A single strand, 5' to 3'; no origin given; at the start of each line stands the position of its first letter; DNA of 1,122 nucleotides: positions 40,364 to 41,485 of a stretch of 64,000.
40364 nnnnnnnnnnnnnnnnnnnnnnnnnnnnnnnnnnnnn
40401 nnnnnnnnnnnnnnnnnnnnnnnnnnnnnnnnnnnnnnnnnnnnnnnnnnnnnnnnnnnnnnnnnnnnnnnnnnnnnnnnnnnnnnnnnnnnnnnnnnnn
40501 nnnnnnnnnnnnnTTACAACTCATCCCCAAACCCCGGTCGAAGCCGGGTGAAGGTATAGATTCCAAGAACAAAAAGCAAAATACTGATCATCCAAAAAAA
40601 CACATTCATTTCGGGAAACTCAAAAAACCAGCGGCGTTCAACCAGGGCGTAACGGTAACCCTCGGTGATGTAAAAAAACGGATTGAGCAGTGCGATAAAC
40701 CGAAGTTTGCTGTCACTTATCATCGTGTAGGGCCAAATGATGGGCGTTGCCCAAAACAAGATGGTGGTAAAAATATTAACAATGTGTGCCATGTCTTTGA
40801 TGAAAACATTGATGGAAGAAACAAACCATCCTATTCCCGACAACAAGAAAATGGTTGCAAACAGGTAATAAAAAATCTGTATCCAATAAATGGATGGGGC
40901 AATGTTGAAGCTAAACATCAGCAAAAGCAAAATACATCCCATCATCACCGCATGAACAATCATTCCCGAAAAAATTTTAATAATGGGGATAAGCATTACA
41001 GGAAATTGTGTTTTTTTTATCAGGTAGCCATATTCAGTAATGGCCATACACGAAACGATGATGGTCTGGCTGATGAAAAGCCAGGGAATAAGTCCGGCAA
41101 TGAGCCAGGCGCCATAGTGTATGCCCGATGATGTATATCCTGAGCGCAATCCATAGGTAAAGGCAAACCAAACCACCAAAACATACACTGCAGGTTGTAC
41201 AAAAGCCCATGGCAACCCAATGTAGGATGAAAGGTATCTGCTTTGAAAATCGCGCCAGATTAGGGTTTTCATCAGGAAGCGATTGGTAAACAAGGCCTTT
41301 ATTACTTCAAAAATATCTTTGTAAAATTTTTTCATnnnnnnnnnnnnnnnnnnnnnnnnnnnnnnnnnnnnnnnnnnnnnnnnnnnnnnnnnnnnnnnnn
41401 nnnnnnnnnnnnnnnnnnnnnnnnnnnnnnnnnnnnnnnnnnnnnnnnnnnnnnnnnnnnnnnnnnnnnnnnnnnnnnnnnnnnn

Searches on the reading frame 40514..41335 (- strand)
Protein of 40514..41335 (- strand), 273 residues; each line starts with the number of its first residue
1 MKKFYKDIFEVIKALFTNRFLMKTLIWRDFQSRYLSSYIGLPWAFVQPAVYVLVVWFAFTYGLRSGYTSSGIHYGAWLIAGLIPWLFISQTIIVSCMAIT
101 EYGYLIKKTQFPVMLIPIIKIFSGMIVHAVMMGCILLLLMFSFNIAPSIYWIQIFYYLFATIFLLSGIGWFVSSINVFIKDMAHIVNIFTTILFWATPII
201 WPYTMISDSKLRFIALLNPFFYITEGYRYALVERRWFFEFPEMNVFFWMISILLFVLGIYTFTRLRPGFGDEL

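Call 5: search_protein_families(library=pfam, proteins=[window:40514-41335:-], max_evalue=0.001)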
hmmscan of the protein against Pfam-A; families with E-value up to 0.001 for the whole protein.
window:40514-41335:- (273 aa): 1 family
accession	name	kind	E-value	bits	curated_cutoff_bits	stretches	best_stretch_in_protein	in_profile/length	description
PF01061.29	ABC2_membrane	-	3.7e-19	69.6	26.9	1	22-231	3-210/211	ABC-2 type transporter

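Call 17: find_related_loci(query=window:40514-41335:-, collection=genome_contigs, flank=10000)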
Query window:40514-41335:- (273 aa) in genome_contigs; peptide patterns used: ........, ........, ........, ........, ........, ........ (x = any residue, [..] = any of these).
34 stretches matched a pattern; 19 encode a relative of the query (tblastn E <= 1e-3); 19 distinct loci.
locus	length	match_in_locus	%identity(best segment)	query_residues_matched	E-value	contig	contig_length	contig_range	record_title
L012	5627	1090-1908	82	1-273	1e-153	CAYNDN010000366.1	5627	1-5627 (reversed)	MAG TPA_asm: uncultured Lentimicrobiaceae bacterium isolate SRP141376_co3_49 genome assembly, contig: NODE_37049_length_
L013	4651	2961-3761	64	6-273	9e-119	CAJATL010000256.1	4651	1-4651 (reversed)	MAG: uncultured Bacteroidetes bacterium isolate Loc090907-6m_bin-095 genome assembly, contig: bin-095:256/424, whole gen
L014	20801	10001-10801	65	6-273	1e-117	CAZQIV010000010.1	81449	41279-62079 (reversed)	MAG TPA_asm: uncultured Lentimicrobiaceae bacterium isolate SRP191223_co1_241 genome assembly, contig: NODE_131_length_8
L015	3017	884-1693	64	3-273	4e-121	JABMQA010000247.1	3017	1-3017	MAG: Bacteroidetes bacterium isolate bin.444 k141_1283095, whole genome shotgun sequence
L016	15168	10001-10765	67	18-273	5e-117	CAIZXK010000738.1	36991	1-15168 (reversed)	MAG: uncultured Bacteroidales bacterium isolate Loc090721-8-6m_bin-0401 genome assembly, contig: bin-0401:738/779, whole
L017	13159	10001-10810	61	3-273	3e-114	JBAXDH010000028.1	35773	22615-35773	MAG: bacterium isolate ELA214 MAG214_28, whole genome shotgun sequence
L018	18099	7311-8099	63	6-269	9e-113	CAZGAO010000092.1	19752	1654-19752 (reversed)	MAG TPA_asm: uncultured Lentimicrobiaceae bacterium isolate binchicken_co47_205 genome assembly, contig: NODE_1827_lengt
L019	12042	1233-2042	62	3-273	1e-109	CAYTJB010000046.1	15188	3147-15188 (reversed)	MAG TPA_asm: uncultured Bacteroides sp. isolate binchicken_co113_57 genome assembly, contig: NODE_4535_length_15188_cov_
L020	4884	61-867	62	3-273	6e-106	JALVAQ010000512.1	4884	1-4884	MAG: Bacteroidales bacterium isolate 132-544_metabat2_scaf2bin.094 132-544_scaffold_9353_c1, whole genome shotgun sequen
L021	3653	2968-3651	64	6-234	2e-98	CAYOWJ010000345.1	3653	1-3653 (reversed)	MAG TPA_asm: uncultured Lentimicrobiaceae bacterium isolate SRP272421_co4_479 genome assembly, contig: NODE_98476_length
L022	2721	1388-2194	53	3-273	5e-98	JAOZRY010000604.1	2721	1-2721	MAG: Bacteroidales bacterium isolate GMC6.maxbin2.173_sub GMC6_76336_length_2721_cov_11.854089, whole genome shotgun seq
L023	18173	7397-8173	63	14-273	2e-114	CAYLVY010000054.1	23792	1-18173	MAG TPA_asm: uncultured Draconibacterium sp. isolate SRP263991_co1_124 genome assembly, contig: NODE_2856_length_23792_c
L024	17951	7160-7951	46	2-271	2e-74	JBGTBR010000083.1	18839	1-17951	MAG: Saprospiraceae bacterium isolate JTS-RE100 k141_7291537, whole genome shotgun sequence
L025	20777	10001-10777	43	12-273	3e-63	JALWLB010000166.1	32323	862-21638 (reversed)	MAG: Campylobacterales bacterium isolate M17_metabat2_scaf2bin.034 M17_NODE_838_length_32323_cov_2.834607, whole genome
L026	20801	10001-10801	38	1-271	5e-55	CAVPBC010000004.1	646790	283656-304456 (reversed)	MAG: uncultured Bacteroidales bacterium isolate MFD00032.bin.1.232 genome assembly, contig: contig_76154, whole genome s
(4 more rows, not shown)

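Call 33: find_related_loci(query=window:40514-41335:-, collection=metagenome_contigs, flank=7000)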
Query window:40514-41335:- (273 aa) in metagenome_contigs; peptide patterns used: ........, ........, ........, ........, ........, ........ (x = any residue, [..] = any of these).
66 stretches matched a pattern; 26 encode a relative of the query (tblastn E <= 1e-3); 26 distinct loci.
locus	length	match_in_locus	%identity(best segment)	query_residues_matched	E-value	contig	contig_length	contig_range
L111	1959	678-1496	81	1-273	3e-162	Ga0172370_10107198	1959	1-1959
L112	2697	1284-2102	81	1-273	4e-159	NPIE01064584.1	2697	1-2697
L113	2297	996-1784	70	10-273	9e-136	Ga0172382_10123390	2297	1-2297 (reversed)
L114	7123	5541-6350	70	3-273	3e-128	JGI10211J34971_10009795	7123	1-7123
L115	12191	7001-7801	64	6-273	5e-118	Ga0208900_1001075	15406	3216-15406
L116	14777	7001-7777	66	14-273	2e-117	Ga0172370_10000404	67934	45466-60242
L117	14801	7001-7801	65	6-273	1e-117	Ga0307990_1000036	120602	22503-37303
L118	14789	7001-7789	63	6-269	7e-113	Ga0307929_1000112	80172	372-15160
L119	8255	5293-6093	64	6-273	4e-112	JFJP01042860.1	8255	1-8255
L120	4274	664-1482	60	3-273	6e-110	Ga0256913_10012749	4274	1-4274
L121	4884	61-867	62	3-273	5e-106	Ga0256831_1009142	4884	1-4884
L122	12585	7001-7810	60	3-273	2e-105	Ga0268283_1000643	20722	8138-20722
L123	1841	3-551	67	90-273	1e-84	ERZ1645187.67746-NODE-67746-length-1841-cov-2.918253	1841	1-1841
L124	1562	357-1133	43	12-273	6e-67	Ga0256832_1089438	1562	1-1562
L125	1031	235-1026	41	7-273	1e-67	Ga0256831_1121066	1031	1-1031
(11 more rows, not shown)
